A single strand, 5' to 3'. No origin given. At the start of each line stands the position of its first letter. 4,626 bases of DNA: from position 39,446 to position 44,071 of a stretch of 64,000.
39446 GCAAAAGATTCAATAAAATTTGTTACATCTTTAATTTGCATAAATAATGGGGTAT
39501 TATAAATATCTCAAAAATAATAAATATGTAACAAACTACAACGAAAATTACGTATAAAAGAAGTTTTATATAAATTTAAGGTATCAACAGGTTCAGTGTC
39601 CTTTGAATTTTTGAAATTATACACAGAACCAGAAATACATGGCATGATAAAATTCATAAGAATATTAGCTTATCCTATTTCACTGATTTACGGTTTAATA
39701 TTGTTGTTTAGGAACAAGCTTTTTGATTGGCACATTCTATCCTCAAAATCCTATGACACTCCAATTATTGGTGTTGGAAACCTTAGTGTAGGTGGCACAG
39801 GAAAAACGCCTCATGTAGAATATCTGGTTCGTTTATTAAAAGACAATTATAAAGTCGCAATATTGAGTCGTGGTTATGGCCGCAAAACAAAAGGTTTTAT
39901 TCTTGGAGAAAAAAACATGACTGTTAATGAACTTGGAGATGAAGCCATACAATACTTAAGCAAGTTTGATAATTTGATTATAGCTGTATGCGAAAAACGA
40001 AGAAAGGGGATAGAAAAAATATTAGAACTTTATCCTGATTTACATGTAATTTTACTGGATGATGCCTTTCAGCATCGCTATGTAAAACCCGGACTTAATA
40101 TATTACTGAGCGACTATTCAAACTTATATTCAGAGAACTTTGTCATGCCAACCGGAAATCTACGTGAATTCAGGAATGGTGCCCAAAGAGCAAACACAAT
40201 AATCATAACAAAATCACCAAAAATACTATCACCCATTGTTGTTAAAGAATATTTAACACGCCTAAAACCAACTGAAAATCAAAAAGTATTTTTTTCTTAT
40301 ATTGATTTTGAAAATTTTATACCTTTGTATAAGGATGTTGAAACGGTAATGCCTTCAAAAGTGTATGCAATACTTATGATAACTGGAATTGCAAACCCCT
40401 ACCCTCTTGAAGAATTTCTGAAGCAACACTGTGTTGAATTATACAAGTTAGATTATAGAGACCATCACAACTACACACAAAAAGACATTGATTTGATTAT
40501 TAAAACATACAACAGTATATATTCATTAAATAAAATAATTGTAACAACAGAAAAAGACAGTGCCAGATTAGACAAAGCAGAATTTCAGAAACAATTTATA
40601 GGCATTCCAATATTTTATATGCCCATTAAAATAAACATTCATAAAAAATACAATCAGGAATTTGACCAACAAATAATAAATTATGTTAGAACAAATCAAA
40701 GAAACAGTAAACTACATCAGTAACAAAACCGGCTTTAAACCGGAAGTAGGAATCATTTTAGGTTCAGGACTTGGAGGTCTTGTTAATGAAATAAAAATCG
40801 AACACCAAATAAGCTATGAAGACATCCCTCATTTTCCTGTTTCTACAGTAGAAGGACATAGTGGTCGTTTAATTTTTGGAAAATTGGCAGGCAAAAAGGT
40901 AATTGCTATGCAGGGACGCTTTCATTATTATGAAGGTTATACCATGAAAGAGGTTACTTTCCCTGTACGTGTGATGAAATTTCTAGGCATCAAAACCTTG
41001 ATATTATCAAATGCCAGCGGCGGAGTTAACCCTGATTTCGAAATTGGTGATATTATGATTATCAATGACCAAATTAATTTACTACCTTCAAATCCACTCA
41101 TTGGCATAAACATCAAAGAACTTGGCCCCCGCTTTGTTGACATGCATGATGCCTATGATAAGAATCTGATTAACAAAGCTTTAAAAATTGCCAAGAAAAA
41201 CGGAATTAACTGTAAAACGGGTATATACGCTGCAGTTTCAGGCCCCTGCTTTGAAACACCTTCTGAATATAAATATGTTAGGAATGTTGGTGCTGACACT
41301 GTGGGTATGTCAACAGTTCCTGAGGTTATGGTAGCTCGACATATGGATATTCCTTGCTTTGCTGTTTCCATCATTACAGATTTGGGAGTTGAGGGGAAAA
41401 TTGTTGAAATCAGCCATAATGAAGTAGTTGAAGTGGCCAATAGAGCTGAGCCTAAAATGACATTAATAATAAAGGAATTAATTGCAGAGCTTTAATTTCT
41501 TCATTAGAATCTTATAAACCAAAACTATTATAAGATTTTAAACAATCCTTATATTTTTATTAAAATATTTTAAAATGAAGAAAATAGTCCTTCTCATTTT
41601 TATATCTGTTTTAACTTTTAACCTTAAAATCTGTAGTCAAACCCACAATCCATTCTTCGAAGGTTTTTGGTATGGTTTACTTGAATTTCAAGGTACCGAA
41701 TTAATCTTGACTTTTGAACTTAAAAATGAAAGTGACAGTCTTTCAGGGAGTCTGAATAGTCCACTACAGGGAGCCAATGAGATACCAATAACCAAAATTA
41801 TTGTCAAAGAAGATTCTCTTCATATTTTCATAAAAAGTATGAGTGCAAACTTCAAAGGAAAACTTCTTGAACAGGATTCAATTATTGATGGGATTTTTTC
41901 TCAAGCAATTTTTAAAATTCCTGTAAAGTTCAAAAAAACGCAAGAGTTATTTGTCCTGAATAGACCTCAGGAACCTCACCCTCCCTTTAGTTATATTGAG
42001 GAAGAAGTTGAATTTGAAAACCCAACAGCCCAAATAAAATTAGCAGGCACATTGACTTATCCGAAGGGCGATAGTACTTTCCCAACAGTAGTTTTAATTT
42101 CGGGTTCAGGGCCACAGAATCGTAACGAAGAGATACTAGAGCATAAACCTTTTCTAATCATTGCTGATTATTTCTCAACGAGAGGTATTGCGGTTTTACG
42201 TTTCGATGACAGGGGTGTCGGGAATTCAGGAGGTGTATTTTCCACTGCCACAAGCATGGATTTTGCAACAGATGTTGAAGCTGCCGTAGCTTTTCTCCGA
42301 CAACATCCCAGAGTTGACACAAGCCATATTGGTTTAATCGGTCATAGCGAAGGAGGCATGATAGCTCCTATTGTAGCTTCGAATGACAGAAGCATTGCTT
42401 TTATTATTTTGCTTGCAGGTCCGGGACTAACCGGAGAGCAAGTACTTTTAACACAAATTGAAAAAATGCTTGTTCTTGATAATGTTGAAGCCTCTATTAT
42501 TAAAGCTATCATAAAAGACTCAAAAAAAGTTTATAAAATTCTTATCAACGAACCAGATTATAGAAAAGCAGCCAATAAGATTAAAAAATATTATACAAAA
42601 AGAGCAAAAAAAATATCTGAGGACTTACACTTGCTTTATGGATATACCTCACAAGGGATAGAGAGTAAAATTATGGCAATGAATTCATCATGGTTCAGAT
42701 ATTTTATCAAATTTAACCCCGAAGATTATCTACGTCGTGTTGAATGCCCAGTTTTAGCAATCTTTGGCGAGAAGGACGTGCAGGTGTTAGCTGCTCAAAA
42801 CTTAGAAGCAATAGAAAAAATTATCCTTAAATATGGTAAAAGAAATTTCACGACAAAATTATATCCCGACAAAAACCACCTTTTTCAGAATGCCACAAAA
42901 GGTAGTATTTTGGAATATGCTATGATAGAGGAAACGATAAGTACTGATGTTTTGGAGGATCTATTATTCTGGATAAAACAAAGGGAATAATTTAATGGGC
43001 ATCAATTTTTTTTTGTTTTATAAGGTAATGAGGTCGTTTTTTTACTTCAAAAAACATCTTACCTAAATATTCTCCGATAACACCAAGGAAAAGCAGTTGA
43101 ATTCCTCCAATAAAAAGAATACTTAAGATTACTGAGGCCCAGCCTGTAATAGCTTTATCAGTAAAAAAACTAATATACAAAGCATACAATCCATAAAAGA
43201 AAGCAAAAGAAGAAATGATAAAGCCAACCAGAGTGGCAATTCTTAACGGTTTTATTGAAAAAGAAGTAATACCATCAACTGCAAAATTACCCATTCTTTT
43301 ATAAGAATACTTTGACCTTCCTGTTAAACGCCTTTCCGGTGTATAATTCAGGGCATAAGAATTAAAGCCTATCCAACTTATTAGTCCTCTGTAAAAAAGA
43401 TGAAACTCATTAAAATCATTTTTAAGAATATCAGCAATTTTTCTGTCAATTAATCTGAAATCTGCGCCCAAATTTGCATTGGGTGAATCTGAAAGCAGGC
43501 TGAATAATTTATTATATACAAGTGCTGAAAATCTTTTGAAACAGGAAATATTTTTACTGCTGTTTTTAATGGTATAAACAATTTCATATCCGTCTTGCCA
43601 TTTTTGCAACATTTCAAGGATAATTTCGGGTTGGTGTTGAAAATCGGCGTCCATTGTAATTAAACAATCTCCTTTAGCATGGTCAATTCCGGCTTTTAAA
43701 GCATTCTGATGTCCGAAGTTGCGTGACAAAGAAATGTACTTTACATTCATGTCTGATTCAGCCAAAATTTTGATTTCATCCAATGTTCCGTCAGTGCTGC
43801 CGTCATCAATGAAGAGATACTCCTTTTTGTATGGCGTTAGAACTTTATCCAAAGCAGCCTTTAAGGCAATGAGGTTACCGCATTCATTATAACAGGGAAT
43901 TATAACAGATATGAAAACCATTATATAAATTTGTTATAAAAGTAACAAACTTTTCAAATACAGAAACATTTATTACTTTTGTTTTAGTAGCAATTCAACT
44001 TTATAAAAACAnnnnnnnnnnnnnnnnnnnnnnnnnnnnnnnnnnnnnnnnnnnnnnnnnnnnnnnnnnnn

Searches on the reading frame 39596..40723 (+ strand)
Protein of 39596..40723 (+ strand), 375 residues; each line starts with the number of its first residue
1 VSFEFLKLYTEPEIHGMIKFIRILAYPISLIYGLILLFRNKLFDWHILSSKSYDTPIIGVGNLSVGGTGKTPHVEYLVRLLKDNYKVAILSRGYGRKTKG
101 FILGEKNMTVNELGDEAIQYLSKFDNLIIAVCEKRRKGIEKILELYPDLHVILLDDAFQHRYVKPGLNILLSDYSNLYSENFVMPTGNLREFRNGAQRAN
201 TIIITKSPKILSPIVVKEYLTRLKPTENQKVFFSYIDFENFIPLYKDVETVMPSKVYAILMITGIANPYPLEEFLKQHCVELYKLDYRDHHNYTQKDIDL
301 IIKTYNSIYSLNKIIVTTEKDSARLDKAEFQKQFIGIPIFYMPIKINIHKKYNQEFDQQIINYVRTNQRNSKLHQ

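Call 10: search_protein_families(library=pfam, proteins=[window:39596-40723:+], max_evalue=0.001)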
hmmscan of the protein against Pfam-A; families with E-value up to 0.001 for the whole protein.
window:39596-40723:+ (375 aa): 1 family
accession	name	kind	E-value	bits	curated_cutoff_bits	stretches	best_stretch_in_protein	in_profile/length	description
PF02606.20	LpxK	-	1.1e-67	228.9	27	1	22-359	2-326/328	Tetraacyldisaccharide-1-P 4'-kinase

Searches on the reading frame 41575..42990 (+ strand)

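Call 10: search_protein_families(library=pfam, proteins=[window:41575-42990:+], max_evalue=0.001)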
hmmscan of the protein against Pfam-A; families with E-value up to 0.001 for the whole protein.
window:41575-42990:+ (471 aa): 9 families
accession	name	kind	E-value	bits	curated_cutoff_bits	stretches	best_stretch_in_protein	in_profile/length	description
PF00326.27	Peptidase_S9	-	1.5e-12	47.9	22.6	2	358-444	113-196/213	Prolyl oligopeptidase family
PF12146.15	Hydrolase_4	-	1.2e-11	44.8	27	1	196-435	23-232/239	Serine aminopeptidase, S33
PF08840.17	BAAT_C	-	4.8e-11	43.6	20.9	1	235-365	7-130/210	BAAT / Acyl-CoA thioester hydrolase C terminal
PF02129.25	Peptidase_S15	-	9e-10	39.1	23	1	155-283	4-129/262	X-Pro dipeptidyl-peptidase (S15 family)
PF01738.24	DLH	-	1e-09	38.8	21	1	383-449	136-195/217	Dienelactone hydrolase family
PF20434.5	BD-FAE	-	1.3e-06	28.5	26.8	1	164-270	8-109/215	BD-FAE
PF06500.17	FrsA-like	-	1.3e-05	24.7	22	1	143-264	169-279/414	Esterase FrsA-like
PF12697.13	Abhydrolase_6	-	2.7e-05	25.4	26.3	1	194-284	20-96/217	Alpha/beta hydrolase family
PF00561.26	Abhydrolase_1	-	0.00022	21.4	25.8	0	193-283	16-105/245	alpha/beta hydrolase fold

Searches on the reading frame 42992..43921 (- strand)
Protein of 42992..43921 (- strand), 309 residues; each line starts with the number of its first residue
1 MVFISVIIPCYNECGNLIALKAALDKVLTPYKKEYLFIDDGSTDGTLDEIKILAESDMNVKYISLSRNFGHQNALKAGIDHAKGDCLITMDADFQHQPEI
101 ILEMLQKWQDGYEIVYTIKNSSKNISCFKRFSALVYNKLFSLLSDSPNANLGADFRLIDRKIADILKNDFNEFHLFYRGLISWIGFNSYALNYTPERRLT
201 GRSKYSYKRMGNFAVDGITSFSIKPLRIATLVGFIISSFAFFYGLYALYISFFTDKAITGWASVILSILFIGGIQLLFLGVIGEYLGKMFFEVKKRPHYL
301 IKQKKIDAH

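Call 10: search_protein_families(library=pfam, proteins=[window:42992-43921:-], max_evalue=0.001)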
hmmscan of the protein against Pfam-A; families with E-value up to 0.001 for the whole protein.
window:42992-43921:- (309 aa): 3 families
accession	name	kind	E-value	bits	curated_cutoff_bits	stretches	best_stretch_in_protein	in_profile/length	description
PF00535.33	Glycos_transf_2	-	1.4e-30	106.9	23.3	1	5-162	1-163/168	Glycosyl transferase family 2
PF10111.15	Glyco_tranf_2_2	-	1.3e-06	28.6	27.3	1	5-105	1-103/276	Glycosyltransferase like family 2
PF13641.12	Glyco_tranf_2_3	-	7.6e-05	23.3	27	1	4-124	3-127/230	Glycosyltransferase like family 2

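Call 39: search_protein_families(library=ncbifam, proteins=[window:42992-43921:-], max_evalue=1e-10)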
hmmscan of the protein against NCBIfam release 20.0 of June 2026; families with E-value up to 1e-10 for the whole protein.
window:42992-43921:- (309 aa): 5 families
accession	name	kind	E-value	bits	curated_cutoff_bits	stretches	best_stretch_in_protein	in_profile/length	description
NF047588.1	GlcsyltransPgfSStrep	equivalog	9.2e-77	258.3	500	1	4-306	3-307/308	glycosyltransferase PgfS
NF007986.1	PRK10714.1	equivalog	1.1e-40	139.6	529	1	4-303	8-310/316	undecaprenyl-phosphate 4-deoxy-4-formamido-L-arabinose transferase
TIGR03937.1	PgaC_IcaA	equivalog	7.6e-16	58.1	422.3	1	3-108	46-150/407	poly-beta-1,6-N-acetyl-D-glucosamine synthase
TIGR04283.1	glyco_like_mftF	equivalog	1.9e-11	44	182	1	4-111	1-101/221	TIGR04283 family arsenosugar biosynthesis glycosyltransferase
NF041875.1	EPS_EpsD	equivalog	2e-11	43.9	370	1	4-116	1-112/325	exopolysaccharide biosynthesis glycosyltransferase EpsD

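Call 70: find_homologous_proteins(query=window:42992-43921:-, max_evalue=1e-40)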
Query window:42992-43921:- (309 aa): 7932 proteins with E <= 1e-40 among 8000 candidates; the best 120 are listed.
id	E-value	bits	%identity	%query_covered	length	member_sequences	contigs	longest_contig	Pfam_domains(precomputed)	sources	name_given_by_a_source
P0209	1.1e-203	693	100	100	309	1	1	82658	PF10111.15,PF00535.33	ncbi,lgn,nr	ncbi:MAG: glycosyltransferase family 2 protein [Bacteroidales bacterium]|nr:glycosyltransferase fami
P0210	4.5e-140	484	67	99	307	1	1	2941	PF10111.15,PF00535.33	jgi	-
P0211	3.9e-132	458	66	97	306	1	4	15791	PF00535.33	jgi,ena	-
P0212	6.8e-130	451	64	98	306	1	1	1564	PF10111.15,PF13641.13,PF00535.33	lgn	-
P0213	6.2e-124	431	60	99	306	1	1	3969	PF10111.15,PF13641.13,PF00535.33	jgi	-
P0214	7.7e-119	415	60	98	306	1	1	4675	PF10111.15,PF00535.33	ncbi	-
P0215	1.7e-113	397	58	97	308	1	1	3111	PF00535.33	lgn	-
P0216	7.9e-113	395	58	98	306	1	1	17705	PF10111.15,PF13641.13,PF00535.33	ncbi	-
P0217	1.0e-112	395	58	98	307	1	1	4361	PF10111.15,PF00535.33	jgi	-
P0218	1.8e-112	394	55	99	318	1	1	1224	PF10111.15,PF00535.33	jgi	jgi:glycosyltransferase involved in cell wall biosynthesis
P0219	6.9e-111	388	56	98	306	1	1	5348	PF10111.15,PF13641.13,PF00535.33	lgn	-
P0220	9.0e-111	388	55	98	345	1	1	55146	PF10111.15,PF00535.33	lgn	-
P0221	1.2e-110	388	54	98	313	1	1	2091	PF10111.15,PF13641.13,PF00535.33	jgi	jgi:dolichol-phosphate mannosyltransferase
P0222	2.0e-110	387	54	97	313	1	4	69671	PF10111.15,PF13641.13,PF00535.33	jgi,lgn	jgi:dolichol-phosphate mannosyltransferase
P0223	3.8e-110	386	55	98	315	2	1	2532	PF10111.15,PF00535.33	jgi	jgi:glycosyltransferase involved in cell wall biosynthesis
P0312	5.0e-104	366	54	98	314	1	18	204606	PF10111.15,PF13641.13,PF00535.33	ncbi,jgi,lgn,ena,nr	ncbi:MAG: glycosyltransferase family 2 protein [Bacteroidales bacterium]|jgi:dolichol-phosphate mann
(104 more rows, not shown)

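Call 71: find_encoding_contigs(protein=P0211, flank=7000, max_places=2)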
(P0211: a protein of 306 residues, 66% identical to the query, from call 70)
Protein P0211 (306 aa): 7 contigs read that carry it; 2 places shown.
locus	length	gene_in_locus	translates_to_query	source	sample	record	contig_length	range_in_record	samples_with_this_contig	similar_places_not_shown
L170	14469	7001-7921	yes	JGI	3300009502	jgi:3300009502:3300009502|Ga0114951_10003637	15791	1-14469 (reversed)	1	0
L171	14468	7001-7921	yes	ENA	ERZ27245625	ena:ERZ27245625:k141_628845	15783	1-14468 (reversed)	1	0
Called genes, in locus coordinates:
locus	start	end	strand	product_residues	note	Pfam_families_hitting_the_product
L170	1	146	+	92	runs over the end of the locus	-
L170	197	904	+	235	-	-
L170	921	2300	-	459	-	PF13734:Inhibitor_I69, PF01640:Peptidase_C10, PF18962:Por_Secre_tail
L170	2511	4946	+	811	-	PF13620:CarboxypepD_reg, PF13715:CarbopepD_reg_2, PF18939:DUF5686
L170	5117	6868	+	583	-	PF25145:NfeD1b_N (faint), PF01343:Peptidase_S49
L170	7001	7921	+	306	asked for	PF00535:Glycos_transf_2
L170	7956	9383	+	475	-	PF24575:TPR_Slam (faint), PF25058:ARM_TT21 (faint), PF25063:ARM_TT21_C (faint), PF07719:TPR_2 (faint), PF12895:ANAPC3 (faint), PF13429:TPR_15 (faint), PF13432:TPR_16 (faint), PF14559:TPR_19, +13 more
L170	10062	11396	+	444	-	PF03435:Sacchrp_dh_NADP, PF16653:Sacchrp_dh_C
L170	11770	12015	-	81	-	-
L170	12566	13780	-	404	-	PF05222:AlaDh_PNT_N, PF01262:AlaDh_PNT_C, PF01488:Shikimate_DH (weak)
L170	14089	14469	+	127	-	?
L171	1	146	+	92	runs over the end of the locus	-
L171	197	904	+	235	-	-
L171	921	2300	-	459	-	PF13734:Inhibitor_I69, PF01640:Peptidase_C10, PF18962:Por_Secre_tail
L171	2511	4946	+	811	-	PF13620:CarboxypepD_reg, PF13715:CarbopepD_reg_2, PF18939:DUF5686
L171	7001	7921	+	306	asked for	PF00535:Glycos_transf_2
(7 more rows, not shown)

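Call 72: find_encoding_contigs(protein=P0312, flank=7000, max_places=3)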
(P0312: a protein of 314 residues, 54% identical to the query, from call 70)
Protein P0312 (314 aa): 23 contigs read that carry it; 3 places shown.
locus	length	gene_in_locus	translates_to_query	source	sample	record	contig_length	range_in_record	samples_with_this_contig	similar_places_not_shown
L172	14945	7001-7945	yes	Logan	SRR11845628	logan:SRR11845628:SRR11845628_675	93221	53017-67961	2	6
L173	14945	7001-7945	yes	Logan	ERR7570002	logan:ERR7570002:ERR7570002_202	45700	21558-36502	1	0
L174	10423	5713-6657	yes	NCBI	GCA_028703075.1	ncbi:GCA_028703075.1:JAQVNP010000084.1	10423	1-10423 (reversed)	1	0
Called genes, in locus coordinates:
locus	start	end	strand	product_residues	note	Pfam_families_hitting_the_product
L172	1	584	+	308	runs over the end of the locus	PF01551:Peptidase_M23, PF01476:LysM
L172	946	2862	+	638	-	PF07715:Plug, PF00593:TonB_dep_Rec_b-barrel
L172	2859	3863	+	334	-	PF14717:DUF4465, PF18962:Por_Secre_tail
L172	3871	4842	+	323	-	PF18962:Por_Secre_tail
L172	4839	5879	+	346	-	PF16819:DUF5074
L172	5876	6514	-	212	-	PF01327:Pep_deformylase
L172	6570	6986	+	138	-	PF02566:OsmC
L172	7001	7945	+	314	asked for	PF00535:Glycos_transf_2, PF10111:Glyco_tranf_2_2, PF13641:Glyco_tranf_2_3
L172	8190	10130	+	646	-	PF13522:GATase_6, PF13537:GATase_7, PF00733:Asn_synthase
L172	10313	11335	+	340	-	PF00535:Glycos_transf_2, PF10111:Glyco_tranf_2_2, PF13641:Glyco_tranf_2_3, PF13506:Glyco_transf_21 (faint), PF13632:Glyco_trans_2_3 (faint)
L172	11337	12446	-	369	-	PF00144:Beta-lactamase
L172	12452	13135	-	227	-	PF13568:OMP_b-brl_2 (faint)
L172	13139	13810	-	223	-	PF01168:Ala_racemase_N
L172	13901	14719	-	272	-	PF14805:THDPS_N_2, PF00132:Hexapep (weak), PF14602:Hexapep_2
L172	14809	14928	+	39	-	-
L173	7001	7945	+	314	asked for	PF00535:Glycos_transf_2, PF10111:Glyco_tranf_2_2, PF13641:Glyco_tranf_2_3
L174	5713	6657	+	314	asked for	PF00535:Glycos_transf_2, PF10111:Glyco_tranf_2_2, PF13641:Glyco_tranf_2_3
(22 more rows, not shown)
